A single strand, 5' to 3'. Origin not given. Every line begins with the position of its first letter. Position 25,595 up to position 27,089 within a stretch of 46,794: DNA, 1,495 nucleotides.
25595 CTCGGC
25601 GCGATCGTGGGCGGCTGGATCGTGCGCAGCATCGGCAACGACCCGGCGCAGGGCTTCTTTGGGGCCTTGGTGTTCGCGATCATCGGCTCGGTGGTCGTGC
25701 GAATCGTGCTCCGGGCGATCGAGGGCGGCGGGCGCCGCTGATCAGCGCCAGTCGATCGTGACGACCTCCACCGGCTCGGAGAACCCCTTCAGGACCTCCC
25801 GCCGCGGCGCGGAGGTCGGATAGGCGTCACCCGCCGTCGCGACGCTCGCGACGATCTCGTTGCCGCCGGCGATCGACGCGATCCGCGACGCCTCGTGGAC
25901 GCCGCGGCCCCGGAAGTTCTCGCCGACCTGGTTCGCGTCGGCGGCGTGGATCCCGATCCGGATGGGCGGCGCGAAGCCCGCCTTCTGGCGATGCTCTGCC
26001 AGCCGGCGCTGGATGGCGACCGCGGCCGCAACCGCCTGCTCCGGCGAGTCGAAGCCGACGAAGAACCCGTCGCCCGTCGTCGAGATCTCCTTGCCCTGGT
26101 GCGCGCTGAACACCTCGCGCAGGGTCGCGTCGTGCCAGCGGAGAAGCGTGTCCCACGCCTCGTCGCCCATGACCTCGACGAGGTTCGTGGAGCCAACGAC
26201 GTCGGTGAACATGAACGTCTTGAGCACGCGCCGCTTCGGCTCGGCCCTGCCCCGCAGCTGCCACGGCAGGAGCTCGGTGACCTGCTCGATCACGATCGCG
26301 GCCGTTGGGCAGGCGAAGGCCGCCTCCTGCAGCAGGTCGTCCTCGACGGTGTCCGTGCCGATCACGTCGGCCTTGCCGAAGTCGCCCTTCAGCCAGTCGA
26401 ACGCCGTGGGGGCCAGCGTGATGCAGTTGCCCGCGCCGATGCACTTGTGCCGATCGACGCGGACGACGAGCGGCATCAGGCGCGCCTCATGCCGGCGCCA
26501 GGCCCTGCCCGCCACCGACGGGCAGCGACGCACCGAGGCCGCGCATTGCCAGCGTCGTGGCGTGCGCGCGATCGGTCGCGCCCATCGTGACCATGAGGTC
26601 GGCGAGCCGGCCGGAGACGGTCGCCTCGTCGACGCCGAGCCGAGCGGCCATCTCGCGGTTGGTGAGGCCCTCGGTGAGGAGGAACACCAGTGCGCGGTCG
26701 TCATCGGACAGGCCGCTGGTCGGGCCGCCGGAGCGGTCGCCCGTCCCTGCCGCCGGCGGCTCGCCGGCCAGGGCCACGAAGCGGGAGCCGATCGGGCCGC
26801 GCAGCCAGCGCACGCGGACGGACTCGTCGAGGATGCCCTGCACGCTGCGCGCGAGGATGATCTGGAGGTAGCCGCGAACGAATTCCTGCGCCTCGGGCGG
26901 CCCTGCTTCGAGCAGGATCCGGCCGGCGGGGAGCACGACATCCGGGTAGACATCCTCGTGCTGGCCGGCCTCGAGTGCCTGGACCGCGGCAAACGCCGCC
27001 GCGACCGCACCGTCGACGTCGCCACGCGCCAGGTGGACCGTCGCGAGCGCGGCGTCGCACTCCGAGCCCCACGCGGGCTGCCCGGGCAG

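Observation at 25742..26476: Ferredoxin module fused to a class III nucleotide cyclase with an Asn-to-His change at the transition-state position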

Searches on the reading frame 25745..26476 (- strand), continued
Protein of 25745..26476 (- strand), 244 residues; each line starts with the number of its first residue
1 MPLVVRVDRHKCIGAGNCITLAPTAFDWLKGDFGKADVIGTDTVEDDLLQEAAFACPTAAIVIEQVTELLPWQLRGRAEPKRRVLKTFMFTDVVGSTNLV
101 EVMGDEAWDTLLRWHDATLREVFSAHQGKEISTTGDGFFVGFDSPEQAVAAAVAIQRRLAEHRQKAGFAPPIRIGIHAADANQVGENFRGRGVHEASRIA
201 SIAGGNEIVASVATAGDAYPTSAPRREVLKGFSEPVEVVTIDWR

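Call 45: search_protein_families(library=pfam, proteins=[P0128, P0133, P0134, P0135, P0137, P0139, P0140, P0141, P0146, P0136], max_evalue=0.001)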
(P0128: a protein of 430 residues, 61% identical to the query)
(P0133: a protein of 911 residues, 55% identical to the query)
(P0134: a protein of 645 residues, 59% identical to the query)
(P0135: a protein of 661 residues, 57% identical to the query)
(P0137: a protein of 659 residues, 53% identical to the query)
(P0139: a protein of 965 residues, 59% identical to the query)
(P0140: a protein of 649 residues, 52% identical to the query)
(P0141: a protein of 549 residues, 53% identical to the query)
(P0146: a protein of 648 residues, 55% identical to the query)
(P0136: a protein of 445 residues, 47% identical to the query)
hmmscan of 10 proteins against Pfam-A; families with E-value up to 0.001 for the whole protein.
P0128 (430 aa): 3 families
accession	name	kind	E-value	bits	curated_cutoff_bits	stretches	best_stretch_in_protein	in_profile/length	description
PF03704.23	BTAD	-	4.4e-24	85.9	22.1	1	99-244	1-145/146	Bacterial transcriptional activator domain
PF00486.34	Trans_reg_C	-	7.1e-09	36.1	26.2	1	26-81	5-60/77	Transcriptional regulatory protein, C terminal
PF00211.25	Guanylate_cyc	-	4.7e-08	33.3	21.9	1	263-395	10-156/183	Adenylate and Guanylate cyclase catalytic domain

P0133 (911 aa): 4 families
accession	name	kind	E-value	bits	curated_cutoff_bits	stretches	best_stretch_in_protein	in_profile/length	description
PF01580.24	FtsK_SpoIIIE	-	1.7e-21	77.1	24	1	449-646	10-192/221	FtsK/SpoIIIE family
PF00498.31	FHA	-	7.2e-09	36.4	20.7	1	112-170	4-65/67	FHA domain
PF00211.25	Guanylate_cyc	-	1.2e-05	25.4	21.9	1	752-894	10-169/183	Adenylate and Guanylate cyclase catalytic domain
PF16697.10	Yop-YscD_cpl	-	6.1e-05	23.6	33.2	1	93-176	5-88/94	Inner membrane component of T3SS, cytoplasmic domain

P0134 (645 aa): 10 families
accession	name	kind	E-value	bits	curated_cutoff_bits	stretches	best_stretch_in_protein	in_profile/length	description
PF13424.12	TPR_12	-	1e-14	54.9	30.1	1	385-451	3-71/77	Tetratricopeptide repeat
PF00515.34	TPR_1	-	5.1e-08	32.9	27.8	0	391-415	7-31/34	Tetratricopeptide repeat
PF13432.12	TPR_16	-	3.1e-07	31.1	32.7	0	394-452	6-58/65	Tetratricopeptide repeat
PF07719.23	TPR_2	-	3.8e-07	30.2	27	0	277-303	3-29/34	Tetratricopeptide repeat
PF13176.12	TPR_7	-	5.6e-07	29.6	27.9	0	51-74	2-25/36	Tetratricopeptide repeat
PF00211.25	Guanylate_cyc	-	6.3e-07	29.6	21.9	1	486-632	10-172/183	Adenylate and Guanylate cyclase catalytic domain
PF13428.12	TPR_14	-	1.6e-06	28.7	23.5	0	426-455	2-31/44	Tetratricopeptide repeat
PF13181.12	TPR_8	-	3.4e-06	27.2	25.7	0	425-448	1-24/34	Tetratricopeptide repeat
PF17874.7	TPR_MalT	-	9.6e-06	25.5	45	1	241-448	6-225/336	MalT-like TPR region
PF14559.12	TPR_19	-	2.5e-05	25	25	0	317-375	2-55/68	Tetratricopeptide repeat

P0135 (661 aa): 5 families
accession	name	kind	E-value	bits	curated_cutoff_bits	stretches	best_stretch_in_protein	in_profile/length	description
PF17874.7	TPR_MalT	-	8.5e-10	38.8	45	2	318-425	8-116/336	MalT-like TPR region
PF00211.25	Guanylate_cyc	-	2e-08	34.5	21.9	1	496-643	10-172/183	Adenylate and Guanylate cyclase catalytic domain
PF13424.12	TPR_12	-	1.6e-05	25.4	30.1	0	246-309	8-74/77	Tetratricopeptide repeat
PF13181.12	TPR_8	-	5e-05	23.6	25.7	0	280-306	1-27/34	Tetratricopeptide repeat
PF07719.23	TPR_2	-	0.00061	20.2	27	1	280-309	1-30/34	Tetratricopeptide repeat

P0137 (659 aa): 6 families
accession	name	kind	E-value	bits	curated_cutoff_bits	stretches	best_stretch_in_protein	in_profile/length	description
PF17874.7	TPR_MalT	-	1.1e-10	41.8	45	1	52-225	57-230/336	MalT-like TPR region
PF13424.12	TPR_12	-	1.6e-08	35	30.1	2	395-462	3-72/77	Tetratricopeptide repeat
PF00515.34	TPR_1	-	1.3e-07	31.5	27.8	0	123-145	8-30/34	Tetratricopeptide repeat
PF00211.25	Guanylate_cyc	-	1.5e-05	25.1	21.9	1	498-646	10-172/183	Adenylate and Guanylate cyclase catalytic domain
PF07719.23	TPR_2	-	4.9e-05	23.6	27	0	123-145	8-30/34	Tetratricopeptide repeat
PF13432.12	TPR_16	-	0.00096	20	32.7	0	401-461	3-57/65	Tetratricopeptide repeat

P0139 (965 aa): 6 families
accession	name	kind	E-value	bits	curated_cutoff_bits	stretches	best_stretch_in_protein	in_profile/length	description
PF13191.12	AAA_16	-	8.6e-17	62.6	32.6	1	8-166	2-161/167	AAA ATPase domain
PF13424.12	TPR_12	-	2.6e-12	47.2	30.1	2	629-698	5-76/77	Tetratricopeptide repeat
PF00211.25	Guanylate_cyc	-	1.9e-05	24.8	21.9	1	806-928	10-146/183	Adenylate and Guanylate cyclase catalytic domain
PF13181.12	TPR_8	-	5.2e-05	23.5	25.7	0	669-698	3-32/34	Tetratricopeptide repeat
PF13401.12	AAA_22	-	0.00014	22.6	27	0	24-176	4-125/130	AAA domain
PF07719.23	TPR_2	-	0.0004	20.7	27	0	628-657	2-31/34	Tetratricopeptide repeat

P0140 (649 aa): 7 families
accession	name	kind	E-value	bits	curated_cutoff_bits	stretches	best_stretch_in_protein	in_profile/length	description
PF13424.12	TPR_12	-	7.7e-12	45.7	30.1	0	249-312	9-76/77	Tetratricopeptide repeat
PF00211.25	Guanylate_cyc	-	9.9e-10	38.7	21.9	1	491-636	10-172/183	Adenylate and Guanylate cyclase catalytic domain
PF00515.34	TPR_1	-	2.9e-06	27.3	27.8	0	281-310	1-30/34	Tetratricopeptide repeat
PF13432.12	TPR_16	-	8.4e-06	26.6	32.7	0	257-307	11-57/65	Tetratricopeptide repeat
PF07719.23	TPR_2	-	3.3e-05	24.1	27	0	281-312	1-32/34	Tetratricopeptide repeat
PF17874.7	TPR_MalT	-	5.3e-05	23.1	45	1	258-436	55-254/336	MalT-like TPR region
PF10602.15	RPN7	-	0.00024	21.3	29.6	0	318-417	42-141/174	26S proteasome subunit RPN7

P0141 (549 aa): 1 family
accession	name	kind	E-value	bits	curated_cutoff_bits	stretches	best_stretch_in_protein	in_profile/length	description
PF00211.25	Guanylate_cyc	-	1.2e-06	28.7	21.9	1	392-519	10-151/183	Adenylate and Guanylate cyclase catalytic domain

P0146 (648 aa): 2 families
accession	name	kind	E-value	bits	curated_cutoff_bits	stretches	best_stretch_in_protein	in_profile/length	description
PF17874.7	TPR_MalT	-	2.6e-11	43.8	45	1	125-311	8-194/336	MalT-like TPR region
PF00211.25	Guanylate_cyc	-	4.1e-07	30.2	21.9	1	488-615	10-151/183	Adenylate and Guanylate cyclase catalytic domain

P0136 (445 aa): 1 family
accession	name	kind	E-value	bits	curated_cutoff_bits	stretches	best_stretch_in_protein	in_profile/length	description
PF00211.25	Guanylate_cyc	-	5.8e-06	26.5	21.9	1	286-432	10-172/183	Adenylate and Guanylate cyclase catalytic domain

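Call 55: fold_search(model_id=the predicted structure, library=pdb)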
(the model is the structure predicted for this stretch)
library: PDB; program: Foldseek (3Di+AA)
matches with E <= 10: 934; with E <= 0.001: 192
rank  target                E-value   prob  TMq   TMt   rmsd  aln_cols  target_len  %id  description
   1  5d0h_A                9.8e-15  1.00  0.57  0.84   3.9       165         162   33  Crystal Structure of triple mutant (KDA to EGY) of an adenylyl cyclase Ma1120 from Mycobacterium avium in complex with (released 2016-08-10)
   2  4wp3_F                3.0e-14  1.00  0.59  0.77   2.4       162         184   34  Crystal Structure of Adenylyl cyclase from Mycobacterium avium Ma1120 wild type (released 2015-09-02)
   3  4wp8_A                5.2e-14  1.00  0.58  0.85   3.7       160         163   34  Crystal structure of Adenylyl cyclase Ma1120 from Mycobacterium Avium in complex with 2'5'-DD-3'-ATP and Manganese ion (released 2015-09-02)
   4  4wp8_B                6.2e-14  1.00  0.59  0.85   3.7       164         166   32  Crystal structure of Adenylyl cyclase Ma1120 from Mycobacterium Avium in complex with 2'5'-DD-3'-ATP and Manganese ion (released 2015-09-02)
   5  5d0g_A                6.2e-14  1.00  0.57  0.84   4.1       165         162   32  Crystal structure of triple mutant (KDA to EGY) of adenylyl cyclase Ma1120 from Mycobacterium avium in complex with GT (released 2016-08-10)
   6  4wp3_C                7.4e-14  1.00  0.59  0.76   2.6       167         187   33  Crystal Structure of Adenylyl cyclase from Mycobacterium avium Ma1120 wild type (released 2015-09-02)
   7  5d0h_B                7.9e-14  1.00  0.58  0.86   3.1       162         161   33  Crystal Structure of triple mutant (KDA to EGY) of an adenylyl cyclase Ma1120 from Mycobacterium avium in complex with (released 2016-08-10)
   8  4wpa_A                8.3e-14  1.00  0.58  0.88   3.7       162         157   33  Crystal structure of Adenylyl cyclase Ma1120 from Mycobacterium Avium bound to Pyrophosphate and Calcium (released 2015-09-02)
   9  5d0g_B                1.7e-13  1.00  0.56  0.85   4.0       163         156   33  Crystal structure of triple mutant (KDA to EGY) of adenylyl cyclase Ma1120 from Mycobacterium avium in complex with GT (released 2016-08-10)
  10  5d0e_A                1.9e-13  1.00  0.57  0.83   3.8       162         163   33  Crystal Structure of an adenylyl cyclase Ma1120-Cat in complex with GTP and calcium from Mycobacterium avium (released 2016-08-10)
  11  4wp3_B                2.2e-13  1.00  0.57  0.77   2.2       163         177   34  Crystal Structure of Adenylyl cyclase from Mycobacterium avium Ma1120 wild type (released 2015-09-02)
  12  5d0e_B                2.2e-13  1.00  0.57  0.83   4.0       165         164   33  Crystal Structure of an adenylyl cyclase Ma1120-Cat in complex with GTP and calcium from Mycobacterium avium (released 2016-08-10)
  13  4wp9_B                3.1e-13  1.00  0.57  0.86   3.8       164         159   33  Crystal structure of Adenylyl cyclase MA1120 from Mycobacterium Avium bound to 2'5'-DD-3'-ATP, Calcium and Magnesium i (released 2015-09-02)
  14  4wp9_A                3.7e-13  1.00  0.57  0.83   3.9       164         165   32  Crystal structure of Adenylyl cyclase MA1120 from Mycobacterium Avium bound to 2'5'-DD-3'-ATP, Calcium and Magnesium i (released 2015-09-02)
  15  1ybu_B                4.7e-13  1.00  0.55  0.80   4.1       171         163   34  Mycobacterium tuberculosis adenylyl cyclase Rv1900c CHD, in complex with a substrate analog. (released 2005-02-15)
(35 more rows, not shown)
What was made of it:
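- On Class III nucleotide cyclase (cyclase homology domain, PF00211): Foldseek TMt 0.76-0.88 to Ma1120 (call 55).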

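Call 58: search_protein_families(library=padloc, proteins=[window:25745-26476:-], max_evalue=0.01)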
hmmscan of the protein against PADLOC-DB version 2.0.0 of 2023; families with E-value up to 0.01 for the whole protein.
window:25745-26476:- (244 aa): 3 families
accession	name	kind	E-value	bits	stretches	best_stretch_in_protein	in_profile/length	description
PDLC00763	PycC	-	1e-05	23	1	89-157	57-127/268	Pycsar cyclase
PDLC02367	PycC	-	8.5e-05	20.1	1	86-159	44-120/226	-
PDLC02369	PycC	-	0.00021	18.9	1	89-209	50-182/248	-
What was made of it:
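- There are weak PADLOC matches of the cyclase domain to PycC (E 1e-5, 23 bits; call 58).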

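Call 62: list_cluster_members(proteins=[P0012, P0082, P0110, P0040, P0235, P0147])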
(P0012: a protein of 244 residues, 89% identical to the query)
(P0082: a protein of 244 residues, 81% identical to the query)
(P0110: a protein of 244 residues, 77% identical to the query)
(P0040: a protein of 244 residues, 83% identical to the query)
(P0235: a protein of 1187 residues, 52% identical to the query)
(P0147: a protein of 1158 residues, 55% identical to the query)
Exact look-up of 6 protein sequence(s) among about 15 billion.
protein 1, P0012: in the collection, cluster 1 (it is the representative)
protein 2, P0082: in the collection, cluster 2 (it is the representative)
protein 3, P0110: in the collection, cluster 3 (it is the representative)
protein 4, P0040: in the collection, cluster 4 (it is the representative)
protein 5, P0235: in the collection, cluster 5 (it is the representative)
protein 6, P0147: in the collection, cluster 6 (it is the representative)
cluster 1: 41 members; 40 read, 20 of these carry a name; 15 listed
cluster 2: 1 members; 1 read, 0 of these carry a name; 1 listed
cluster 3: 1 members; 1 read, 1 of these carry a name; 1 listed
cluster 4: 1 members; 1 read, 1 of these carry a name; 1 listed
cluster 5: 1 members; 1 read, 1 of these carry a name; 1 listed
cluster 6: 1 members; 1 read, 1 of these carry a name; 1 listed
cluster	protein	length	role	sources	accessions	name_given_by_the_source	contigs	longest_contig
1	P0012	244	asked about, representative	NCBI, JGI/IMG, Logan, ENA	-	class 3 adenylate cyclase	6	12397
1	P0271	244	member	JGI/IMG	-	class 3 adenylate cyclase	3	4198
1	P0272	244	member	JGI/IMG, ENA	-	class 3 adenylate cyclase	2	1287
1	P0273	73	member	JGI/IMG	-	class 3 adenylate cyclase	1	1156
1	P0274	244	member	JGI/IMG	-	class 3 adenylate cyclase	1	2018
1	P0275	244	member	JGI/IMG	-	class 3 adenylate cyclase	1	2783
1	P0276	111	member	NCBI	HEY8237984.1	MAG TPA: hypothetical protein VIF63_01000, partial [Candidatus Limnocylindrales bacterium]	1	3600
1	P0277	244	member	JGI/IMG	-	class 3 adenylate cyclase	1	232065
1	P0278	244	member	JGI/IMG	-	class 3 adenylate cyclase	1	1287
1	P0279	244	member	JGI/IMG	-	class 3 adenylate cyclase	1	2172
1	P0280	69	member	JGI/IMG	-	class 3 adenylate cyclase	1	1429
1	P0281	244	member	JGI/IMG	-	class 3 adenylate cyclase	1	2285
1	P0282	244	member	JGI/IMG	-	class 3 adenylate cyclase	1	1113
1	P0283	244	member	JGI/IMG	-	class 3 adenylate cyclase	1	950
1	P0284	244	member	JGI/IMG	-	class 3 adenylate cyclase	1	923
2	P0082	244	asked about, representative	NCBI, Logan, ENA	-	-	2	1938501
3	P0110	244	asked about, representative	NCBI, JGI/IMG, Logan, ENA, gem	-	class 3 adenylate cyclase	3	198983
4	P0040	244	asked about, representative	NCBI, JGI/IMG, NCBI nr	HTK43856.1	MAG TPA: adenylate/guanylate cyclase domain-containing protein [Patescibacteria group ... | class 3 adenylate cyclase | adenylate/guanylate cyclase domain-containing protein [Patescibacteria group bacterium]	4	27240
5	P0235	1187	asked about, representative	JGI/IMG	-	class 3 adenylate cyclase/tetratricopeptide (TPR) repeat protein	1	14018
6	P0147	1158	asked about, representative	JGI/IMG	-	class 3 adenylate cyclase/tetratricopeptide (TPR) repeat protein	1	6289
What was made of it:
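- Closest known: AAA_16-TPR-LuxR-cyclase single-chain proteins from metagenomes. Different: Their only source-given name is the automatic 'class 3 adenylate cyclase/TPR repeat protein' (call 62).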

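Call 66: search_protein_families(library=pfam, proteins=[L012:9542-9991:+, L030:9535-9984:+, L046:9535-9984:+, L057:9502-9951:+, L014:9532-9981:+, L038:9542-9991:+], max_evalue=0.01)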
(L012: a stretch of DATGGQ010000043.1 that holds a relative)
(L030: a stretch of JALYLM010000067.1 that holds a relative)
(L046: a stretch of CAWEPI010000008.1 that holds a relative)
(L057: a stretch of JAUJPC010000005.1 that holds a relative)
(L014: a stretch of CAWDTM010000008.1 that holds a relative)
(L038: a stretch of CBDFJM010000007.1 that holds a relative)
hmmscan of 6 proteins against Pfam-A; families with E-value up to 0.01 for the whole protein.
L012:9542-9991:+ (150 aa): 3 families
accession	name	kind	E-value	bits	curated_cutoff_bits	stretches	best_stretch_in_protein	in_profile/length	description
PF00196.25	GerE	-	1.1e-06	28.5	23.5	1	92-140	9-57/57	Bacterial regulatory proteins, luxR family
PF13404.12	HTH_AsnC-type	-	1.4e-05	25.3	27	1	86-124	1-41/42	AsnC-type helix-turn-helix domain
PF13412.12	HTH_24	-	0.0029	17.6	21.9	1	86-125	1-42/48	Winged helix-turn-helix DNA-binding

L030:9535-9984:+ (150 aa): 2 families
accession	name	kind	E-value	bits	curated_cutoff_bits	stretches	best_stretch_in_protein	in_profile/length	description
PF00196.25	GerE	-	5.3e-08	32.8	23.5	1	98-144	11-57/57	Bacterial regulatory proteins, luxR family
PF08281.18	Sigma70_r4_2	-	0.00025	21.1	25.7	1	95-121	17-43/54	Sigma-70, region 4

L046:9535-9984:+ (150 aa): 4 families
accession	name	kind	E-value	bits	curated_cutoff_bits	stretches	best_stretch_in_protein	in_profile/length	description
PF00196.25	GerE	-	2.6e-08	33.8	23.5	1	96-144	9-57/57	Bacterial regulatory proteins, luxR family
PF13412.12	HTH_24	-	0.00086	19.3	21.9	1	106-128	19-41/48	Winged helix-turn-helix DNA-binding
PF08281.18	Sigma70_r4_2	-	0.0019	18.2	25.7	1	98-125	20-47/54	Sigma-70, region 4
PF13404.12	HTH_AsnC-type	-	0.0035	17.6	27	1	106-127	19-40/42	AsnC-type helix-turn-helix domain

L057:9502-9951:+ (150 aa): 5 families
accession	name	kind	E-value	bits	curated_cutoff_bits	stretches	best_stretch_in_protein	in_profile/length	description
PF00196.25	GerE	-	6.6e-08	32.5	23.5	1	90-142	3-55/57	Bacterial regulatory proteins, luxR family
PF13542.12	HTH_Tnp_ISL3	-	0.00079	19.3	27.4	1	94-127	17-49/51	Helix-turn-helix domain of transposase family ISL3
PF08281.18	Sigma70_r4_2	-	0.0011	19.1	25.7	1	88-127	9-49/54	Sigma-70, region 4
PF13404.12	HTH_AsnC-type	-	0.0058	16.9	27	0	105-128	18-41/42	AsnC-type helix-turn-helix domain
PF13936.12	HTH_38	-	0.0084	16.3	27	0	100-127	16-43/44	Helix-turn-helix domain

L014:9532-9981:+ (150 aa): 4 families
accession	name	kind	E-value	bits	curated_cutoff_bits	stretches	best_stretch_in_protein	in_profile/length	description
PF00196.25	GerE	-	1.1e-06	28.6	23.5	1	94-143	8-57/57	Bacterial regulatory proteins, luxR family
PF08281.18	Sigma70_r4_2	-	1.6e-05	24.9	25.7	1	88-130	10-53/54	Sigma-70, region 4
PF13412.12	HTH_24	-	5.5e-05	23.1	21.9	1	89-128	1-42/48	Winged helix-turn-helix DNA-binding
PF13404.12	HTH_AsnC-type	-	9.3e-05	22.6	27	1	89-127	1-41/42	AsnC-type helix-turn-helix domain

L038:9542-9991:+ (150 aa): 1 family
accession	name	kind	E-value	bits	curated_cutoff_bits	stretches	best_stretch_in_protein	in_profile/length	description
PF00196.25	GerE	-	2e-11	43.7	23.5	1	90-144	3-57/57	Bacterial regulatory proteins, luxR family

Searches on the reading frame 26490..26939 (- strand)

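Call 66: search_protein_families(library=pfam, proteins=[window:26490-26939:-], max_evalue=0.01)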
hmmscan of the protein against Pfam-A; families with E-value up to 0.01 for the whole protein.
window:26490-26939:- (150 aa): 6 families
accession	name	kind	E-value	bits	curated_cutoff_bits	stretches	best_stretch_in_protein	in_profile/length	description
PF00196.25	GerE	-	1.1e-05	25.4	23.5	1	81-131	7-57/57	Bacterial regulatory proteins, luxR family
PF08281.18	Sigma70_r4_2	-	0.00018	21.5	25.7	1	77-112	11-47/54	Sigma-70, region 4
PF13384.12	HTH_23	-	0.0014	18.8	24.6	1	78-109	3-35/50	Homeodomain-like domain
PF13936.12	HTH_38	-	0.0032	17.6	27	1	76-109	4-38/44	Helix-turn-helix domain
PF13412.12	HTH_24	-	0.0054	16.7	21.9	1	90-115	16-41/48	Winged helix-turn-helix DNA-binding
PF13404.12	HTH_AsnC-type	-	0.0067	16.7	27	0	81-115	5-41/42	AsnC-type helix-turn-helix domain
